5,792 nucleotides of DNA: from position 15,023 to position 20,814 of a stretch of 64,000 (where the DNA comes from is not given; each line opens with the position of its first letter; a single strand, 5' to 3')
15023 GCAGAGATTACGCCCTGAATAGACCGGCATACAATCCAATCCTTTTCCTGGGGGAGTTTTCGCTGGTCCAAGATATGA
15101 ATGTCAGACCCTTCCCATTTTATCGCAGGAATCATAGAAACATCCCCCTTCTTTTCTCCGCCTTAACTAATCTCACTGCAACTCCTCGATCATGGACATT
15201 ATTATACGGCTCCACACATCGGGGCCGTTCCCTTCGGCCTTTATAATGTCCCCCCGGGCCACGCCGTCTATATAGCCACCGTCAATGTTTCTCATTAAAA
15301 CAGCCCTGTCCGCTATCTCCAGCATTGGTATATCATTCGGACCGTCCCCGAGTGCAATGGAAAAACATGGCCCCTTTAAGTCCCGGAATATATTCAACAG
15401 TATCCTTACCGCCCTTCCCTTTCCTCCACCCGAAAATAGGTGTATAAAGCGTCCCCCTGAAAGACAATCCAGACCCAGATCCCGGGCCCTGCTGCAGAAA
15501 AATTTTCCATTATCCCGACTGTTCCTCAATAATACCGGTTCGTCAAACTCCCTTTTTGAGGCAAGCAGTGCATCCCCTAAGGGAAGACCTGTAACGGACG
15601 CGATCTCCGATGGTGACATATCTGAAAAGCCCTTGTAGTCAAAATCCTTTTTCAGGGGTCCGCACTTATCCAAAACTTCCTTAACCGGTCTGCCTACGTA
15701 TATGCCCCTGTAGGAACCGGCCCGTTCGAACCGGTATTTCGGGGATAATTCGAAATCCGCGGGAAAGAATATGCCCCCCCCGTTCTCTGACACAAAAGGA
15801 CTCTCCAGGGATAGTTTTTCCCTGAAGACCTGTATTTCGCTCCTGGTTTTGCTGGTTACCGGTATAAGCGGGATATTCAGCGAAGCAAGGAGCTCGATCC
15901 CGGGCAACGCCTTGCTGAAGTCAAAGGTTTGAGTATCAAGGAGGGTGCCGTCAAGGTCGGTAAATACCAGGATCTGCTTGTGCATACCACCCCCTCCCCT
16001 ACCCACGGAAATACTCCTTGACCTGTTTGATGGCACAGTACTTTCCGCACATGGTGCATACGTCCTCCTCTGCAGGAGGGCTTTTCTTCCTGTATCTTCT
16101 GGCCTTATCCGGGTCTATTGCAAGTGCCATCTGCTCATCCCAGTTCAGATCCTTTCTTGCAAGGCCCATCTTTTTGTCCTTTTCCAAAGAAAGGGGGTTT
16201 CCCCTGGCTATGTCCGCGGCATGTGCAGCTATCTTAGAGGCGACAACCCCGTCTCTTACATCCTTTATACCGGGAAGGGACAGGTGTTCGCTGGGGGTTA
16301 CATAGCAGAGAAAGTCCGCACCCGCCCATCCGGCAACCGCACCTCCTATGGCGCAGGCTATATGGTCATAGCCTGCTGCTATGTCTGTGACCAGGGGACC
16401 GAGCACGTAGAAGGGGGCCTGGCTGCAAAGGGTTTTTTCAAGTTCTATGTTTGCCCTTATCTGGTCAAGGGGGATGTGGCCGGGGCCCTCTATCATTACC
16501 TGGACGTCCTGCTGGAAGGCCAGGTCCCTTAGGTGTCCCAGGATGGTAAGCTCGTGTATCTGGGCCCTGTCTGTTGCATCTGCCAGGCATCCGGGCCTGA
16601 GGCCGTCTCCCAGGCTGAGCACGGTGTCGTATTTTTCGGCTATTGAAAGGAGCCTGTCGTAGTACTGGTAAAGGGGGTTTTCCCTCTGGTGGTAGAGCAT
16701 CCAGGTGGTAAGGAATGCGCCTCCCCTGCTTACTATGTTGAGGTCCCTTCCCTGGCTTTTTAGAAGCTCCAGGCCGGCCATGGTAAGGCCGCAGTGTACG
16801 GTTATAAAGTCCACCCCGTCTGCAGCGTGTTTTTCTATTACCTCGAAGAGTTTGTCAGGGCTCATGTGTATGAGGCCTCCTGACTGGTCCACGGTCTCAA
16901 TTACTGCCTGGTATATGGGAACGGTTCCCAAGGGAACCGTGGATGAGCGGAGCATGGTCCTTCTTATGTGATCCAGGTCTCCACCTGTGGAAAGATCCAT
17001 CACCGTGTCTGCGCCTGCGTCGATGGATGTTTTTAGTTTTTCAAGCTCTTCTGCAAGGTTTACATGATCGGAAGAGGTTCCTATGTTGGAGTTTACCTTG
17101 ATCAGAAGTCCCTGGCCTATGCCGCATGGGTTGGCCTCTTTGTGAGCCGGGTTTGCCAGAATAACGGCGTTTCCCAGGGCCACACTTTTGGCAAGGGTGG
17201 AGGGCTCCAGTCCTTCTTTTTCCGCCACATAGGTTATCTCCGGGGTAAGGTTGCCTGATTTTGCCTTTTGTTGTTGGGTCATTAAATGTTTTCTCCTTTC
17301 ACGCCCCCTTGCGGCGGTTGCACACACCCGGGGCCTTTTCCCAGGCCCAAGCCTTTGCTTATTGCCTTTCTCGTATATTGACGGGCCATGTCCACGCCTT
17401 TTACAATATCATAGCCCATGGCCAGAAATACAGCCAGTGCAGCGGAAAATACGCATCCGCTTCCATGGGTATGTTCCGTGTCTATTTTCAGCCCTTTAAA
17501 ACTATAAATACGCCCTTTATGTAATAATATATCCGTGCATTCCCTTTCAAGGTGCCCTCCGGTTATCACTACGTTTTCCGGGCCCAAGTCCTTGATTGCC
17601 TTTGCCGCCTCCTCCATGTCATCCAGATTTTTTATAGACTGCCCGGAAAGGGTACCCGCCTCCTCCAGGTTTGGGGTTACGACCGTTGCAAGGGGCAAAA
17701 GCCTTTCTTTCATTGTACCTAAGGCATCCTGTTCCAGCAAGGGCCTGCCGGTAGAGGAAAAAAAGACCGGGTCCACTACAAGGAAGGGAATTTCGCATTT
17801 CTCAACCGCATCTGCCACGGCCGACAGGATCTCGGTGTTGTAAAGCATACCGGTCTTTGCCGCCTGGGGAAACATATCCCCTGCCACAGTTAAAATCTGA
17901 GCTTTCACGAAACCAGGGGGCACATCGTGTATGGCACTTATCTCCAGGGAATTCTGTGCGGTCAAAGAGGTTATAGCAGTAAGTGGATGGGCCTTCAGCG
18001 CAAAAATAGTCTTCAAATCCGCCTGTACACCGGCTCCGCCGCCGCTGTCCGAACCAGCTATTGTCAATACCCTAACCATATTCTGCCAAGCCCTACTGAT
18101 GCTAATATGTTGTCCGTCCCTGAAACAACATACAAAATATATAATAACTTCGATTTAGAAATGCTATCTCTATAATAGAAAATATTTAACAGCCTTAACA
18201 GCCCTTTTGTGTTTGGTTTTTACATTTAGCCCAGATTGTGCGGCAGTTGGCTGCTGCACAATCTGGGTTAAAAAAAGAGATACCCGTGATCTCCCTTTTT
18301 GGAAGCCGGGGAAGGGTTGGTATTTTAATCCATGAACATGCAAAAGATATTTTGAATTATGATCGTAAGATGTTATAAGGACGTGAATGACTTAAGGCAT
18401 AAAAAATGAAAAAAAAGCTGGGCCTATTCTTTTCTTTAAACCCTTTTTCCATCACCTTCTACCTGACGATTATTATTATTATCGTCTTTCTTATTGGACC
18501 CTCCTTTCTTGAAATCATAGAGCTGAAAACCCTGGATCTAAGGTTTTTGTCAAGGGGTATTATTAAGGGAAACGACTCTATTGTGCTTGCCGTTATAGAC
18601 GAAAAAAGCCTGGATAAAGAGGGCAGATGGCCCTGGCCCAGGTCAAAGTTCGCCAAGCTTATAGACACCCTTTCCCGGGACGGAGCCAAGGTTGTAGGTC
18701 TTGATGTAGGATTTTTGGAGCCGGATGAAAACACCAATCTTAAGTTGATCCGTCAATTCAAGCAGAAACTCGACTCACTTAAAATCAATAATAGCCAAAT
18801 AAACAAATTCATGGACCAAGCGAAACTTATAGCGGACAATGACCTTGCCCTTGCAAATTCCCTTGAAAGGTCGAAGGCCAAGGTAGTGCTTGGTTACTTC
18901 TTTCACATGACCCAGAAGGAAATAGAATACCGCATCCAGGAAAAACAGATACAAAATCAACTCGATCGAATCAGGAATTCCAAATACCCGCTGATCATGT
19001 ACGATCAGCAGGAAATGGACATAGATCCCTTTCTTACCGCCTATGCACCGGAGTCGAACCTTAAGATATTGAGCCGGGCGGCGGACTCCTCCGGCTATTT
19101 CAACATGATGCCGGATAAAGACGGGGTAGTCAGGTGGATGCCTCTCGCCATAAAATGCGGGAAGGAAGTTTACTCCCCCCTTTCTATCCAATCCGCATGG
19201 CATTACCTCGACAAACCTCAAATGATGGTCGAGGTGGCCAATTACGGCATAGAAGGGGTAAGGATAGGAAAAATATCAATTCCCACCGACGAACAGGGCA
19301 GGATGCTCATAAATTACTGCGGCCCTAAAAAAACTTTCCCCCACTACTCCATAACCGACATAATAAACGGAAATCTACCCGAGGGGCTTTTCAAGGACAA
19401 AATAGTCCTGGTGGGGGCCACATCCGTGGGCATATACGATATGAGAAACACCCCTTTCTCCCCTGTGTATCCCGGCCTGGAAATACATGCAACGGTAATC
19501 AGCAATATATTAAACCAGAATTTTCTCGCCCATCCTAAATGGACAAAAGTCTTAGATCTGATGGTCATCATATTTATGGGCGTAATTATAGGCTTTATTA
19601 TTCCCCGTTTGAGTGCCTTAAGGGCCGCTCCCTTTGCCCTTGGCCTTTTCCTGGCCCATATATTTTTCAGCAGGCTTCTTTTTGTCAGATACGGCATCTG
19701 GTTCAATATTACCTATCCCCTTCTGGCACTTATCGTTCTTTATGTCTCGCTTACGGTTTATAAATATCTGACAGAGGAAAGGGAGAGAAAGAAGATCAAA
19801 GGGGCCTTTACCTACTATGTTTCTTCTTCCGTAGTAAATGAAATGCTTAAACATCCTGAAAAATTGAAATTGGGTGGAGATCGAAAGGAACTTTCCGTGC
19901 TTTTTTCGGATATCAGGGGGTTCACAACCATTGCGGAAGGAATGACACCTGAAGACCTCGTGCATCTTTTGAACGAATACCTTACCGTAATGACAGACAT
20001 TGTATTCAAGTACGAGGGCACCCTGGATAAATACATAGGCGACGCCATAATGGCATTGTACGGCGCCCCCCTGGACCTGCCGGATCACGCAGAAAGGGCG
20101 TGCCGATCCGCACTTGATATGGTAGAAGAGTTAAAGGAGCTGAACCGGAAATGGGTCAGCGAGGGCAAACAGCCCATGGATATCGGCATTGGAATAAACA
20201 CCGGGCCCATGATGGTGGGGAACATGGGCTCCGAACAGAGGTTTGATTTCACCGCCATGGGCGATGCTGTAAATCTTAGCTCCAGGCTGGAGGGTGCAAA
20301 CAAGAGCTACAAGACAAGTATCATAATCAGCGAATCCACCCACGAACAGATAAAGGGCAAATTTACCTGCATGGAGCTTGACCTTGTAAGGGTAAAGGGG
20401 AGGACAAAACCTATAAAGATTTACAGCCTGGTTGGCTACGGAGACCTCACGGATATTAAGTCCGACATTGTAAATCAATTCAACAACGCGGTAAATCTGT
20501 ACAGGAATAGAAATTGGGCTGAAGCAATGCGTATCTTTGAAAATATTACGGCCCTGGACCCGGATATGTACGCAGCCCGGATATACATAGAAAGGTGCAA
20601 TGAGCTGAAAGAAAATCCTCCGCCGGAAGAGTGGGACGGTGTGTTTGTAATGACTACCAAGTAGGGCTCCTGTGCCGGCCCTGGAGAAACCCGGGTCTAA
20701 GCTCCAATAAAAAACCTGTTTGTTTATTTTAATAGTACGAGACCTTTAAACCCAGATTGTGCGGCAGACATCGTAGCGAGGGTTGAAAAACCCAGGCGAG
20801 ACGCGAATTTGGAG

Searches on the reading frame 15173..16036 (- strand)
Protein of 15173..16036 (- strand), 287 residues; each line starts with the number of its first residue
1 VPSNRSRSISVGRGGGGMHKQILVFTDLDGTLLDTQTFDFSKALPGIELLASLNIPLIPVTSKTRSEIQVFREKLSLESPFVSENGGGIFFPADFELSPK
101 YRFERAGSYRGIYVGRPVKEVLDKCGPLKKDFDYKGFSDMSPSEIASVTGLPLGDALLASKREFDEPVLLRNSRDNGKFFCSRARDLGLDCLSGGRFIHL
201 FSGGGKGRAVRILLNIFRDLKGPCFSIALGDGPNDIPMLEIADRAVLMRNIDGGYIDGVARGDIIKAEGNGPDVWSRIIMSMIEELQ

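Call 27: search_protein_families(library=pfam, proteins=[window:15173-16036:-], max_evalue=0.0001)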
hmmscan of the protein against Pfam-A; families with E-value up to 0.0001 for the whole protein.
window:15173-16036:- (287 aa): 1 family
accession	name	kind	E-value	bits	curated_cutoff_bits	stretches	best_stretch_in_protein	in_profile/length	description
PF08282.18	Hydrolase_3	-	2e-12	47.9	20.9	1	24-89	1-66/255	haloacid dehalogenase-like hydrolase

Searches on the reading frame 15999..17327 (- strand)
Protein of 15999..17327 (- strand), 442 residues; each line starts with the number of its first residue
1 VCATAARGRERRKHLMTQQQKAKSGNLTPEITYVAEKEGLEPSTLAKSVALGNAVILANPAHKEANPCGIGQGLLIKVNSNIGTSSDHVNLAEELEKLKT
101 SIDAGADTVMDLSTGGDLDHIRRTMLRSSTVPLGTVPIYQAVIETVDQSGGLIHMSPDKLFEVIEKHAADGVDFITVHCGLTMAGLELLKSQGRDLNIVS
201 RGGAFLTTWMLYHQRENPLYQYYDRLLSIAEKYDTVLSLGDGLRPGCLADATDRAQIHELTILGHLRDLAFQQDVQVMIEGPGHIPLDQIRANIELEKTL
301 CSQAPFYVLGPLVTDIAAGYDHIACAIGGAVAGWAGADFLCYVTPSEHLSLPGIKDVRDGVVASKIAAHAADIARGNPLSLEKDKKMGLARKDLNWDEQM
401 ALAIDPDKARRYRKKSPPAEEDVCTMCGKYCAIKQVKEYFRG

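Call 27: search_protein_families(library=pfam, proteins=[window:15999-17327:-], max_evalue=0.0001)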
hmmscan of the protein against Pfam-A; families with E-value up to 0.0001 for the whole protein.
window:15999-17327:- (442 aa): 1 family
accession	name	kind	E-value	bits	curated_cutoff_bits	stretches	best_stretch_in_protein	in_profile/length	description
PF01964.24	ThiC_Rad_SAM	-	7.1e-191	634.9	25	1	17-437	1-419/420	Radical SAM ThiC family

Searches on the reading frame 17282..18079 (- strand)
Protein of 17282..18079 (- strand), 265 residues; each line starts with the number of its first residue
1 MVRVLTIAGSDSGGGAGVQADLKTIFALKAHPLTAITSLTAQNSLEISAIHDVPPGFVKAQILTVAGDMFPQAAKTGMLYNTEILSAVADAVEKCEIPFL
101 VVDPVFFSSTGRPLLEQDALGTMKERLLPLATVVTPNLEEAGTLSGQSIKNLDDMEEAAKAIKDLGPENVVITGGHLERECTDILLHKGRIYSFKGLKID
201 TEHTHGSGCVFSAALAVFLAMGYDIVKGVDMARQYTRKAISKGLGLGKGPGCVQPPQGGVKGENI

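Call 27: search_protein_families(library=pfam, proteins=[window:17282-18079:-], max_evalue=0.0001)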
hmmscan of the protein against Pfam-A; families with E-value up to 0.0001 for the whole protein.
window:17282-18079:- (265 aa): 2 families
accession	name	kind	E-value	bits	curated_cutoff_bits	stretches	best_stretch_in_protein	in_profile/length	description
PF08543.17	Phos_pyr_kin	-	2.2e-84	283.1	27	1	11-253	1-245/246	Phosphomethylpyrimidine kinase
PF00294.29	PfkB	-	5.1e-10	39.6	25.8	1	97-234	160-284/302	pfkB family carbohydrate kinase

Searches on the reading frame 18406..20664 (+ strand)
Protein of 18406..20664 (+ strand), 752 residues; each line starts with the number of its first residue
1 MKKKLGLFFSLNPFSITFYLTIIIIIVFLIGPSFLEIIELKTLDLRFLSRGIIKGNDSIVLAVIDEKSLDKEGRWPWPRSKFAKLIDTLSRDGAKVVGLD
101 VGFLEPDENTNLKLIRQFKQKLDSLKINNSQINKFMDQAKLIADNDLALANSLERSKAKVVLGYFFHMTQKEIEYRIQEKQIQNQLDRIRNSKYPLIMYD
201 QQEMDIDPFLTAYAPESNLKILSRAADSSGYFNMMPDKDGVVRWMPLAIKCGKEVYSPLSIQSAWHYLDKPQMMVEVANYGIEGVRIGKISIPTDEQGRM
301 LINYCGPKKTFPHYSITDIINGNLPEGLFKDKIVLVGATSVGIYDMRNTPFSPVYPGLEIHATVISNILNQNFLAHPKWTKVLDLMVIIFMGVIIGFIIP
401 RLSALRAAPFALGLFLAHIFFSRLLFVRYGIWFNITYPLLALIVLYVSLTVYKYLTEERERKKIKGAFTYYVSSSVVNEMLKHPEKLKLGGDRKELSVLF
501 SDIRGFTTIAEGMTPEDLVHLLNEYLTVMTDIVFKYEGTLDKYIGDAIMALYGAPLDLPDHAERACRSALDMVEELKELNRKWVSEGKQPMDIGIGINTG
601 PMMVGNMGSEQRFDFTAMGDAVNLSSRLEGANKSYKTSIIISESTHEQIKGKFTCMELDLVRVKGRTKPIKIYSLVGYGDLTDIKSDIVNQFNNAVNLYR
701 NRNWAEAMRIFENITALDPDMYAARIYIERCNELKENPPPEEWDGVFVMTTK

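Call 27: search_protein_families(library=pfam, proteins=[window:18406-20664:+], max_evalue=0.0001)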
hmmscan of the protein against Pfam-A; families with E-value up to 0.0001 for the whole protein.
window:18406-20664:+ (752 aa): 2 families
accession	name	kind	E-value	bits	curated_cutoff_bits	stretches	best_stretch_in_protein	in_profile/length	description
PF05226.16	CHASE2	-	7.5e-65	219.5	26.3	1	23-394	4-257/257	CHASE2 domain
PF00211.25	Guanylate_cyc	-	3.5e-27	95.6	21.9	1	494-675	7-181/183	Adenylate and Guanylate cyclase catalytic domain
